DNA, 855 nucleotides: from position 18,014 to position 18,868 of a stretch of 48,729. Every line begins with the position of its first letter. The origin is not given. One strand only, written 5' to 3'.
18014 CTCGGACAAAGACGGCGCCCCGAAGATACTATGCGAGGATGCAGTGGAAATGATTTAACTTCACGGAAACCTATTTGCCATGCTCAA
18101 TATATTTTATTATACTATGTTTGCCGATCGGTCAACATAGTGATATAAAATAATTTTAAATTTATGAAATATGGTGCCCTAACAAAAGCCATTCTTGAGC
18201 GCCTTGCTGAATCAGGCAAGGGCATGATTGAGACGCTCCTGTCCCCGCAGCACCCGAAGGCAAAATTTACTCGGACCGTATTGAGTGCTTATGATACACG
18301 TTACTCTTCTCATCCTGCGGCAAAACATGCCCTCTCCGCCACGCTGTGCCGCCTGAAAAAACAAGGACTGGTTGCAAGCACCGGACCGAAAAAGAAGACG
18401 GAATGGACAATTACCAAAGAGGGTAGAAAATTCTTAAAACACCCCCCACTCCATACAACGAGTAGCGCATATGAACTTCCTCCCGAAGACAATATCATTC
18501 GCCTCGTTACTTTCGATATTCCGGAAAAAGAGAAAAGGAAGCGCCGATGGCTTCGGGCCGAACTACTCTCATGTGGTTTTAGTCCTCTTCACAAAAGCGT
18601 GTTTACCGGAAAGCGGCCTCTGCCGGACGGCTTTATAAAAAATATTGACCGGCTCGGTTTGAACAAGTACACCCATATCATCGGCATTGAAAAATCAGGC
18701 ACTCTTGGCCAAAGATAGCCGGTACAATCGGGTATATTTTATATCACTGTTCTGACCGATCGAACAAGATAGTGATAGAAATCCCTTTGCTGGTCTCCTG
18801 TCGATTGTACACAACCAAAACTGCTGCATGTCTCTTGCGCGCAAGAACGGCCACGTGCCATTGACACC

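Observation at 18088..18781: PaaX-like (wHTH + Cas2-fold) gene bracketed by its own class of CGATCG palindromes, with a near-identical orphan copy 17 kb away at the rRNA promoter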

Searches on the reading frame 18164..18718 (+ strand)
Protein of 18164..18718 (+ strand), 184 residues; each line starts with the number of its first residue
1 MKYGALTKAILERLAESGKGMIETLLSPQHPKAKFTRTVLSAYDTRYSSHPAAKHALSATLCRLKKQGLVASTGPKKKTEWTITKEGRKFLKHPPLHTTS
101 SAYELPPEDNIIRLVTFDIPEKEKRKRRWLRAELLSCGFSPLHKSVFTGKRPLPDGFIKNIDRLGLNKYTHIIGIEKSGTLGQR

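Call 11: search_protein_families(library=pfam, proteins=[window:18164-18718:+], max_evalue=1)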
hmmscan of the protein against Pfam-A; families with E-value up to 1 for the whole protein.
window:18164-18718:+ (184 aa): 6 families
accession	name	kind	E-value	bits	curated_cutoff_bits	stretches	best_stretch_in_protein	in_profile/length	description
PF20803.2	PaaX_M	-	9.8e-11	42.1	24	1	113-176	9-72/83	PaaX protein central Cas2-like domain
PF17778.7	BLACT_WH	-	0.00012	22.4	22.8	1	44-75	12-43/46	Beta-lactamase associated winged helix domain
PF09827.14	CRISPR_Cas2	-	0.00048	20.7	23.8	1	114-151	4-37/74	CRISPR associated protein Cas2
PF14338.12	Mrr_N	-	0.034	14.7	29.5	1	54-92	51-86/87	Mrr N-terminal domain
PF21423.2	AhtL-like_1st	-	0.093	12.8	27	1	80-104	27-49/55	Pyrogallol hydroxytransferase large subunit-like, domain 1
PF03551.20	PadR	-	0.18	12.2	27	1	60-92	37-74/75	Transcriptional regulator PadR-like family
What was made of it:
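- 18164..18718 (+): Mini-PaaX paralog P1 (184 aa): N-terminal winged helix, Cas2-like PaaX_M domain, no PaaX C-terminal domain. Pfam PF20803 E 9.8e-11 (call 11).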

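Call 12: search_protein_families(library=ncbifam, proteins=[window:18164-18718:+], max_evalue=1)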
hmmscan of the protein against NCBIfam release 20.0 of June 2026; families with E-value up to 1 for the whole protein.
window:18164-18718:+ (184 aa): 3 families
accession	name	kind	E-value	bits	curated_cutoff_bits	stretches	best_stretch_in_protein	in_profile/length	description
TIGR02277.1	PaaX_trns_reg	equivalog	0.00043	19.9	264.55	1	57-155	37-131/279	phenylacetic acid degradation operon negative regulatory protein PaaX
TIGR01573.1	cas2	equivalog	0.00044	20.5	24.5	1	113-149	3-40/96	CRISPR-associated endonuclease Cas2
NF050184.1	VpaChn25_0724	subfamily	0.12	12.5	65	1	39-89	23-72/88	VpaChn25_0724 family phage protein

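Call 18: find_homologous_proteins(query=window:18164-18715:+)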
Query window:18164-18715:+ (184 aa): 18 proteins with E <= 0.001 among 102 candidates.
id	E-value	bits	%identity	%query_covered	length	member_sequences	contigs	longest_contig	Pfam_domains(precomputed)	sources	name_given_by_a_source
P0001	3.0e-111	388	94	100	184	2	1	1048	PF20803.3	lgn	-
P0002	4.3e-91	322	80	99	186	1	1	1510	PF20803.3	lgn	-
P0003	1.9e-82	294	71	100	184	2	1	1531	PF20803.3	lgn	-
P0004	6.4e-81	289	71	100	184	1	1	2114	PF20803.3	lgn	-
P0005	2.4e-79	284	71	100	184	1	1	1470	PF20803.3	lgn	-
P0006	8.7e-78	279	68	100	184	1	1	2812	PF20803.3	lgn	-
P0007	9.1e-76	272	71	98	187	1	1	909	PF20803.3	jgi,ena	-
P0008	1.3e-75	272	71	98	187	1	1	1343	PF20803.3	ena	-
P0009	6.1e-73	263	64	98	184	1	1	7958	PF20803.3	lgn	-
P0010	1.8e-72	261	65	100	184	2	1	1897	PF20803.3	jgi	-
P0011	9.6e-72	259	65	100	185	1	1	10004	PF20803.3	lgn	-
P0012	4.6e-69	250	64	99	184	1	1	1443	PF20803.3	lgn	-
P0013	1.1e-53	200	54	99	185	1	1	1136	PF20803.3,PF09827.15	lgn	-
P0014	9.5e-51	191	52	98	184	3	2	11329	PF20803.3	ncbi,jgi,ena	-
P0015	3.9e-45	172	50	98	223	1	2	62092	PF20803.3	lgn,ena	-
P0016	1.0e-33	135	44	97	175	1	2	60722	PF20803.3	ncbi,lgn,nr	ncbi:MAG: CRISPR-associated endonuclease Cas2 [Parcubacteria group bacterium]|nr:CRISPR-associated e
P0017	1.2e-19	89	35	97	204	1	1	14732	PF20803.3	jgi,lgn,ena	-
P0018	1.4e-19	89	42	67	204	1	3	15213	PF20803.3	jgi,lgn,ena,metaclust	metaclust:\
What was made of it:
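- Closest known: Cas2. Same: Public annotation calls a homolog 'CRISPR-associated endonuclease Cas2' (P0016, call 18).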

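Call 20: find_related_loci(query=A1, collection=genome_contigs, flank=6000)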
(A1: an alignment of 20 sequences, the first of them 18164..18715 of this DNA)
Query A1 (184 aa) in genome_contigs; peptide patterns used: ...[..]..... (x = any residue, [..] = any of these).
191 stretches matched a pattern; 164 encode a relative of the query (tblastn E <= 1e-3); the best 80 are kept; 80 distinct loci.
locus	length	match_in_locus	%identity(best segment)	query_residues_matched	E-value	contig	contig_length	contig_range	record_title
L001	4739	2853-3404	66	1-184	1e-80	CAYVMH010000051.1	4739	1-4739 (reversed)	MAG TPA_asm: uncultured Candidatus Saccharibacteria bacterium isolate binchicken_co21_255 genome assembly, contig: NODE_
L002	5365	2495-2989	43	6-181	7e-40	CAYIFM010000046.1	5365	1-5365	MAG TPA_asm: uncultured Candidatus Saccharibacteria bacterium isolate ERP119705_co18_8 genome assembly, contig: NODE_211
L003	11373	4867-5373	40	2-182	1e-39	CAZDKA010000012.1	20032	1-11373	MAG TPA_asm: uncultured Candidatus Saccharibacteria bacterium isolate SRP269290_co3_436 genome assembly, contig: NODE_27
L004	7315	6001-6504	41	5-183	3e-38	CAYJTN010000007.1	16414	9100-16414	MAG TPA_asm: uncultured Candidatus Saccharibacteria bacterium isolate ERP125453_co1_242 genome assembly, contig: NODE_36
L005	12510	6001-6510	41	6-182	1e-37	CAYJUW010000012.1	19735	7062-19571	MAG TPA_asm: uncultured Candidatus Saccharibacteria bacterium isolate ERP125453_co1_301 genome assembly, contig: NODE_27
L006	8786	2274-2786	41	6-183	4e-37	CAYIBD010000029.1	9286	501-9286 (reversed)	MAG TPA_asm: uncultured Candidatus Saccharibacteria bacterium isolate ERP119705_co19_980 genome assembly, contig: NODE_8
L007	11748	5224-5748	41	1-182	8e-37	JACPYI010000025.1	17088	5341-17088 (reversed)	MAG: Candidatus Sungiibacteriota bacterium isolate NC_groundwater_859_Pr1_B-0.1um_51_34 Montesol18_Bp1_scaffold_1021924,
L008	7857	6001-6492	40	6-181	9e-36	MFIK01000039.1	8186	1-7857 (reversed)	MAG: Candidatus Giovannonibacteria bacterium RIFCSPLOWO2_02_FULL_43_54 rifcsplowo2_02_scaffold_44268, whole genome shotg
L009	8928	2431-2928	40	5-181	2e-35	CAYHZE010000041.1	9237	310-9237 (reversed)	MAG TPA_asm: uncultured Candidatus Saccharibacteria bacterium isolate ERP119705_co17_184 genome assembly, contig: NODE_1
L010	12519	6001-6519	40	1-181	3e-35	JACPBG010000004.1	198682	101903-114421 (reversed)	MAG: Candidatus Sungiibacteriota bacterium isolate NC_groundwater_251_Ag_S-0.2um_45_46 S5_GD2017_2_S2_scaffold_205, whol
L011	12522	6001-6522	41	1-183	5e-35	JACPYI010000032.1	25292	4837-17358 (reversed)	MAG: Candidatus Sungiibacteriota bacterium isolate NC_groundwater_859_Pr1_B-0.1um_51_34 Montesol18_Bp1_scaffold_1138247,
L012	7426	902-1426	39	1-183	1e-34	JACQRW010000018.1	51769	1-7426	MAG: Candidatus Sungiibacteriota bacterium isolate NC_groundwater_1369_Ag_S-0.2um_49_53 S_p2_S4_coassembly_k141_2973679,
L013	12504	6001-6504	37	3-181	2e-34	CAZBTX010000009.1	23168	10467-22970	MAG TPA_asm: uncultured Candidatus Saccharibacteria bacterium isolate binchicken_co134_1342 genome assembly, contig: NOD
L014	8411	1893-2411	38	2-181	2e-34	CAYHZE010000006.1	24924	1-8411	MAG TPA_asm: uncultured Candidatus Saccharibacteria bacterium isolate ERP119705_co17_184 genome assembly, contig: NODE_2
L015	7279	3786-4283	39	7-181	1e-33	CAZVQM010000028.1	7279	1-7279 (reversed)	MAG TPA_asm: uncultured Candidatus Saccharibacteria bacterium isolate SRP050083_co1_421 genome assembly, contig: NODE_55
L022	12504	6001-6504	38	5-181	1e-31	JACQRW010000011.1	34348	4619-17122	MAG: Candidatus Sungiibacteriota bacterium isolate NC_groundwater_1369_Ag_S-0.2um_49_53 S_p2_S4_coassembly_k141_1780220,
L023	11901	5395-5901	38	6-181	4e-31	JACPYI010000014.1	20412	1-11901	MAG: Candidatus Sungiibacteriota bacterium isolate NC_groundwater_859_Pr1_B-0.1um_51_34 Montesol18_Bp1_scaffold_559657,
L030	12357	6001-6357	44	53-176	3e-29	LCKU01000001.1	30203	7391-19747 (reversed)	MAG: Parcubacteria group bacterium GW2011_GWA2_45_30 UX07_C0001, whole genome shotgun sequence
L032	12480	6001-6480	34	10-176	2e-26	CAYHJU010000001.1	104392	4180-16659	MAG TPA_asm: uncultured Candidatus Saccharibacteria bacterium isolate ERP119705_co13_682 genome assembly, contig: NODE_2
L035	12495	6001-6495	32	5-177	2e-19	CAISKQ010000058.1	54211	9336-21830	uncultured bacterium isolate LJ_bin-4100 genome assembly, contig: bin-4100:58/67, whole genome shotgun sequence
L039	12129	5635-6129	30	5-177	4e-16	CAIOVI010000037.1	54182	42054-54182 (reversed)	uncultured bacterium isolate MJ110830A_bin-153 genome assembly, contig: bin-153:37/63, whole genome shotgun sequence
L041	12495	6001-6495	30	5-177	1e-16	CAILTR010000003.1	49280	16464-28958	uncultured bacterium isolate Kiruna_bin-03023 genome assembly, contig: bin-03023:003/120, whole genome shotgun sequence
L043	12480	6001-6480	32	6-179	1e-15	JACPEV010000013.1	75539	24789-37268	MAG: Candidatus Curtissbacteria bacterium isolate NC_groundwater_344_Ag_B-0.1um_41_20 GD18-4_B1_scaffold_705899, whole g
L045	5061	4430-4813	33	43-173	4e-14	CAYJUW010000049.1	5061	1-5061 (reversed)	MAG TPA_asm: uncultured Candidatus Saccharibacteria bacterium isolate ERP125453_co1_301 genome assembly, contig: NODE_22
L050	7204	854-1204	35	54-178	3e-11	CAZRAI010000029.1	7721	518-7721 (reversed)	MAG TPA_asm: uncultured Candidatus Saccharibacteria bacterium isolate binchicken_co6_491 genome assembly, contig: NODE_1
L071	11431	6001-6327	32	39-148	2e-8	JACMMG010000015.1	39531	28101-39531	MAG: Candidatus Parcubacteria bacterium isolate ES-bin-7 ES-bin-7-contig-k141_2938427, whole genome shotgun sequence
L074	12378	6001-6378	30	56-184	2e-8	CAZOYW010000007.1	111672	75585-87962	MAG TPA_asm: uncultured bacterium isolate SRP192927_co7_26 genome assembly, contig: NODE_181_length_111672_cov_9.445730,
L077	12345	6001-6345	27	60-177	2e-8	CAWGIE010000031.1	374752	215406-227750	MAG: uncultured bacterium isolate MFD02416.bin.2.262 genome assembly, contig: contig_58223, whole genome shotgun sequenc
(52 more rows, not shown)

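Call 30: search_solved_structures(query=A1, max_evalue=1, show_alignments=2)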
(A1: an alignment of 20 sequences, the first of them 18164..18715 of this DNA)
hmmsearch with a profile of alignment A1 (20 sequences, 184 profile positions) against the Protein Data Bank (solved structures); distinct sequences matched with E-value up to 1: 13.
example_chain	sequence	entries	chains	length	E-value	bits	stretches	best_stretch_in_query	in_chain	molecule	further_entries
9hqv_Bx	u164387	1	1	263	0.021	17.9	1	24-91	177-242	Mitochondrial mRNA-processing protein COX24 C-terminal domain-containing protein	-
3zfv_A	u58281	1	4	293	0.097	15.7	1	102-160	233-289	CRISPR-ASSOCIATED ENDORIBONUCLEASE CAS6 1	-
5e1w_A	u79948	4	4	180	0.11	15.5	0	51-79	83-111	Transcriptional regulator, MarR family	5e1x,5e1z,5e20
5aip_A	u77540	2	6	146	0.15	15.1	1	53-95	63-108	TRANSCRIPTIONAL REGULATOR, MARR FAMILY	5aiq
3f3x_A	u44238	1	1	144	0.2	14.7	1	37-96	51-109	Transcriptional regulator, marR family, putative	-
4k2e_A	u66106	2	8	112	0.21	14.6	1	48-93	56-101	Transcriptional activator HlyU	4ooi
3jth_A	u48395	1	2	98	0.27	14.2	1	49-90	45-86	Transcription activator HlyU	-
5znx_A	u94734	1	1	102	0.28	14.2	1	49-90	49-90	Transcriptional activator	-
8aga_A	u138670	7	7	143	0.31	14.1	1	50-94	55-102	Transcriptional regulator HosA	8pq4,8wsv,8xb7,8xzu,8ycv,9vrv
7wze_Y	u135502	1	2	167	0.47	13.5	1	48-94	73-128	Uncharacterized HTH-type transcriptional regulator YetL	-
2a61_A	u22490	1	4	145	0.65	13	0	52-103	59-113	transcriptional regulator Tm0710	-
3exc_X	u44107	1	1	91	0.81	12.7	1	111-173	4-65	Uncharacterized protein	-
6xu6_AK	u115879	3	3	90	0.94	12.5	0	57-93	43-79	40S ribosomal protein S10b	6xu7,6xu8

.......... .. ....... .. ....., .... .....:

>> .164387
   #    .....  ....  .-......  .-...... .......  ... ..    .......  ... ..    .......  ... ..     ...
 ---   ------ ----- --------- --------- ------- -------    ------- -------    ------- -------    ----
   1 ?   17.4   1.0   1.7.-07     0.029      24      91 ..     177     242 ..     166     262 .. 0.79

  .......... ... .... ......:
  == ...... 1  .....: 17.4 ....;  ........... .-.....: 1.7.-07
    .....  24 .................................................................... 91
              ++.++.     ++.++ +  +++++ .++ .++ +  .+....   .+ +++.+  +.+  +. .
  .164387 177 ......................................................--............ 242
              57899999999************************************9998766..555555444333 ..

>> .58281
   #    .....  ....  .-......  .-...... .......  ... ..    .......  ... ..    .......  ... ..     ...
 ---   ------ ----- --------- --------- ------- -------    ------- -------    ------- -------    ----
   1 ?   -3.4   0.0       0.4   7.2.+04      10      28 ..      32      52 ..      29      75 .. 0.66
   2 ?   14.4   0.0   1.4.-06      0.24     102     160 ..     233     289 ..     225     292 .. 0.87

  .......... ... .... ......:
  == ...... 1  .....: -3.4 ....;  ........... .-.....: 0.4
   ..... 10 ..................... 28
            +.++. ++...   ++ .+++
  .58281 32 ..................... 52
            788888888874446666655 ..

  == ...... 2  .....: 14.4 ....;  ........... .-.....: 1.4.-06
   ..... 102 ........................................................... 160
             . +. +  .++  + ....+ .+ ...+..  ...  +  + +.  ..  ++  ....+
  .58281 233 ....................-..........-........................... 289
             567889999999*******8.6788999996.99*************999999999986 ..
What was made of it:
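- Tried and rejected: A PDB sequence search with the family profile found no significant hit (best E 0.021, call 30).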

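Call 35: predict_structure(alignment_id=A1)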
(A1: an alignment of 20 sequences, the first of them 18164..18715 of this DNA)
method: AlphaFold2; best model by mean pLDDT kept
length: 184 residues; sequences in the alignment: 20
mean_pLDDT: 75.1   pTM: 0.56
mean pLDDT of the five models: 75.1, 74.1, 72.8, 72.6, 71.2
residues with pLDDT >= 90: 16; 70-90: 110; 50-70: 44; < 50: 14
segments of 3 or more residues with pLDDT < 50: 45-48, 95-102
pLDDT, mean of each block of 10 residues (from residue 1): 62 76 67 60 54 74 85 83 85 50 66 91 86 81 87 84 90 77 65
secondary structure, 60 per line:
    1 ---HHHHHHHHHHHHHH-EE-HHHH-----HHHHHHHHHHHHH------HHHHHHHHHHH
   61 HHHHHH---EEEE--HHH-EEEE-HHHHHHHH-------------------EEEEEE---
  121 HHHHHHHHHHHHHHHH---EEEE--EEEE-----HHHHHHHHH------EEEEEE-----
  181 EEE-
elements in order: H4-17 H22-25 H31-43 H50-66 E70-73 E80-83 H85-92 E112-117 H121-136 E140-143 E146-149 H155-163 E170-175 E181-183
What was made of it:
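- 18164..18718 (+): AF2 model pLDDT 75 (call 35).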

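Call 38: fold_search(model_id=the predicted structure, library=pdb)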
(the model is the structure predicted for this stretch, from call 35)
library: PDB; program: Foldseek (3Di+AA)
matches with E <= 10: 1068; with E <= 0.001: 1
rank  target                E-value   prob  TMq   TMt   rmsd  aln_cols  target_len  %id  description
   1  8a39_AP1              5.3e-04  1.00  0.33  0.22  11.2       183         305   12  Crystal Structure of PaaX from Escherichia coli W (released 2023-07-05)
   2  3l09_D                1.1e-02  0.93  0.29  0.22  13.4       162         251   12  Crystal structure of Putative transcriptional regulator (JANN_22DEC04_CONTIG27_REVISED_GENE3569) from Jannaschia sp. C (released 2010-01-12)
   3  3l09_B                3.1e-02  0.82  0.29  0.22  12.9       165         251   10  Crystal structure of Putative transcriptional regulator (JANN_22DEC04_CONTIG27_REVISED_GENE3569) from Jannaschia sp. C (released 2010-01-12)
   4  5aip_B                4.0e-02  1.00  0.30  0.41   3.7        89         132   21  Crystal structure of NadR in complex with 4-hydroxyphenylacetate (released 2016-03-02)
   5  6pco_B                4.0e-02  0.82  0.21  0.28  14.4        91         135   21  Mechanism for regulation of DNA binding of Bordetella bronchiseptica BpsR by 6-hydroxynicotinic acid (released 2019-11-06)
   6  6ybs_a                4.8e-02  0.80  0.26  0.42   8.8       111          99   22  Structure of a human 48S translational initiation complex - head (released 2020-09-16)
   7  3l09_A                4.8e-02  0.77  0.29  0.22  13.3       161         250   13  Crystal structure of Putative transcriptional regulator (JANN_22DEC04_CONTIG27_REVISED_GENE3569) from Jannaschia sp. C (released 2010-01-12)
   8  4rs8_A                5.1e-02  1.00  0.30  0.60   3.4        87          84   11  Apo structure of novel pNOB8 plasmid centromere binding protein (released 2015-09-16)
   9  1xma_B                5.1e-02  0.99  0.31  0.52   5.7        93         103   24  Structure of a transcriptional regulator from Clostridium thermocellum Cth-833 (released 2004-12-14)
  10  3l09_C                5.1e-02  0.69  0.28  0.21  13.4       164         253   12  Crystal structure of Putative transcriptional regulator (JANN_22DEC04_CONTIG27_REVISED_GENE3569) from Jannaschia sp. C (released 2010-01-12)
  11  7kua                  5.4e-02  1.00  0.32  0.39   3.1        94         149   16  Crystal structure of the MarR family transcriptional regulator from Pseudomonas putida bound to Indole 3 acetic acid (released 2021-12-01)
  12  3j7a_O                6.8e-02  0.99  0.29  0.61   5.6        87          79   21  Cryo-EM structure of the Plasmodium falciparum 80S ribosome bound to the anti-protozoan drug emetine, small subunit (released 2014-07-16)
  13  6zoj_K                7.2e-02  0.54  0.20  0.34  10.2        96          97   21  SARS-CoV-2-Nsp1-40S complex, composite map (released 2020-07-22)
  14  6hk6_G                7.2e-02  0.23  0.19  0.14  13.4       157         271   12  Human RIOK2 bound to inhibitor (released 2018-10-24)
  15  6fai_l                7.2e-02  0.20  0.24  0.17  17.2       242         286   11  Structure of a eukaryotic cytoplasmic pre-40S ribosomal subunit (released 2018-02-28)
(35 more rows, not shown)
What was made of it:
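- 18164..18718 (+): Foldseek top hit PaaX 8a39, E 5e-4 (call 38).
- On PaaX family (Pfam PaaX / PaaX_M / PaaX_C; NCBIfam TIGR02277): Foldseek aligns the full length to PaaX 8a39 (E 5e-4) and gives MarR/PadR winged-helix hits (calls 35, 38).
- The AF2 model gives PaaX 8a39/3l09 as the top full-length Foldseek hits, with domain hits to MarR/PadR winged helices and to Cas2 (calls 35, 38).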

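Call 39: find_encoding_contigs(protein=P0001, flank=5000, max_places=4)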
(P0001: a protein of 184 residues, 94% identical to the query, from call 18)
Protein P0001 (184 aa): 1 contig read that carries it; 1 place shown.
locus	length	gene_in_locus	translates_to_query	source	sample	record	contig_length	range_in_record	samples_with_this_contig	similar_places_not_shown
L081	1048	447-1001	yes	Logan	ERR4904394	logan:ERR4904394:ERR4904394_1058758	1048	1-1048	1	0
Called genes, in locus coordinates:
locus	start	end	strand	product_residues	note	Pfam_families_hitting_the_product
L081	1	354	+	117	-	?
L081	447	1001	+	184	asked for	PF20803:PaaX_M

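Call 40: find_encoding_contigs(protein=P0002, flank=5000, max_places=4)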
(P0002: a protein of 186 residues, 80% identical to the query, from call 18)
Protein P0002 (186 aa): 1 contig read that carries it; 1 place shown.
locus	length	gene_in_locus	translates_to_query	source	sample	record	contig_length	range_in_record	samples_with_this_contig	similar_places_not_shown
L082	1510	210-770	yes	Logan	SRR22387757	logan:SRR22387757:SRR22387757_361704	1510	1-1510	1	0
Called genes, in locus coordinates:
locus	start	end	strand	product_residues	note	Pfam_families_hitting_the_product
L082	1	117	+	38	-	?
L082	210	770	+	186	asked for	PF20803:PaaX_M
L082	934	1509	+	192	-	?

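Call 41: find_encoding_contigs(protein=P0004, flank=5000, max_places=3)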
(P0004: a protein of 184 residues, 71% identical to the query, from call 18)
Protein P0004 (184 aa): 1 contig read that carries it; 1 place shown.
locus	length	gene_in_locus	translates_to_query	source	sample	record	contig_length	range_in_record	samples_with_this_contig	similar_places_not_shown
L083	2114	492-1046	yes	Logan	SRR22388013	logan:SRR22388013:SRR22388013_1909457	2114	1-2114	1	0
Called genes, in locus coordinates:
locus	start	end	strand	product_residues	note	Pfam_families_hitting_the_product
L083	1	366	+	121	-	?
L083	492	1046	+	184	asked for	PF20803:PaaX_M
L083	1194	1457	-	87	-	-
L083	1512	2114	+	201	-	?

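Call 42: find_encoding_contigs(protein=P0006, flank=5000, max_places=3)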
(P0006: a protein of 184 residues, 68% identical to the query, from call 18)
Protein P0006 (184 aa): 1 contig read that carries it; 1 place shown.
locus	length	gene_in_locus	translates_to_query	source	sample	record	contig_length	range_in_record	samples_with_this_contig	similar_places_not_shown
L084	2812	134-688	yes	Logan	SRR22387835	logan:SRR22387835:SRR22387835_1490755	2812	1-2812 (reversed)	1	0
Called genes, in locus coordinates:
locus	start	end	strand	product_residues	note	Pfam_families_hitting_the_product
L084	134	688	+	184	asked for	PF20803:PaaX_M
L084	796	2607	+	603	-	PF07973:tRNA_SAD, PF00587:tRNA-synt_2b, PF03129:HGTP_anticodon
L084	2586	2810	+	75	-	?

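Call 43: find_encoding_contigs(protein=P0009, flank=6000, max_places=3)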
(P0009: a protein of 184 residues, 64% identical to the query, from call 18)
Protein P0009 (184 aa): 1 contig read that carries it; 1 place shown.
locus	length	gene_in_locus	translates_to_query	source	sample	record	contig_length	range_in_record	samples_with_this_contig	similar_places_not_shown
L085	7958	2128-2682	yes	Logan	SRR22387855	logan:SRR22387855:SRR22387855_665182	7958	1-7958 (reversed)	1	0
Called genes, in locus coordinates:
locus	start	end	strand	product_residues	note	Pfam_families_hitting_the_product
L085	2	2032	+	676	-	?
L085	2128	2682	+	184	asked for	PF20803:PaaX_M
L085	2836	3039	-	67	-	-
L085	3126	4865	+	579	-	PF07973:tRNA_SAD, PF00587:tRNA-synt_2b, PF03129:HGTP_anticodon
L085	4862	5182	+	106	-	-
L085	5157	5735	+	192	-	PF07963:N_methyl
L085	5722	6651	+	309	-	PF01745:IPT (weak), PF01715:IPPT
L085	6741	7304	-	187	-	-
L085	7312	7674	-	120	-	PF04977:DivIC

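Call 44: find_encoding_contigs(protein=P0011, flank=8000, max_places=3)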
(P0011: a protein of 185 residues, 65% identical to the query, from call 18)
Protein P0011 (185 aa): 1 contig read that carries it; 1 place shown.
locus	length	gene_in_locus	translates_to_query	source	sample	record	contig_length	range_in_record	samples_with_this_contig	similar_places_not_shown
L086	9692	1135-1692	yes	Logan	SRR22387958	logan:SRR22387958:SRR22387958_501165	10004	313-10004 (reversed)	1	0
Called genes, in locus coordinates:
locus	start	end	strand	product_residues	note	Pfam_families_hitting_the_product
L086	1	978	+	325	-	?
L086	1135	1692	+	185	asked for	PF20803:PaaX_M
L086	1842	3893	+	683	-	PF07973:tRNA_SAD, PF00587:tRNA-synt_2b, PF03129:HGTP_anticodon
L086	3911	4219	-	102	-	-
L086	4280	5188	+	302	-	PF01715:IPPT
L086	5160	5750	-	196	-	-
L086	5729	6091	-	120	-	PF04977:DivIC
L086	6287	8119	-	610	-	PF00009:GTP_EFTU, PF03144:GTP_EFTU_D2 (weak), PF14492:EFG_III (faint), PF00679:EFG_C, PF06421:LepA_C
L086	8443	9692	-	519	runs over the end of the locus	?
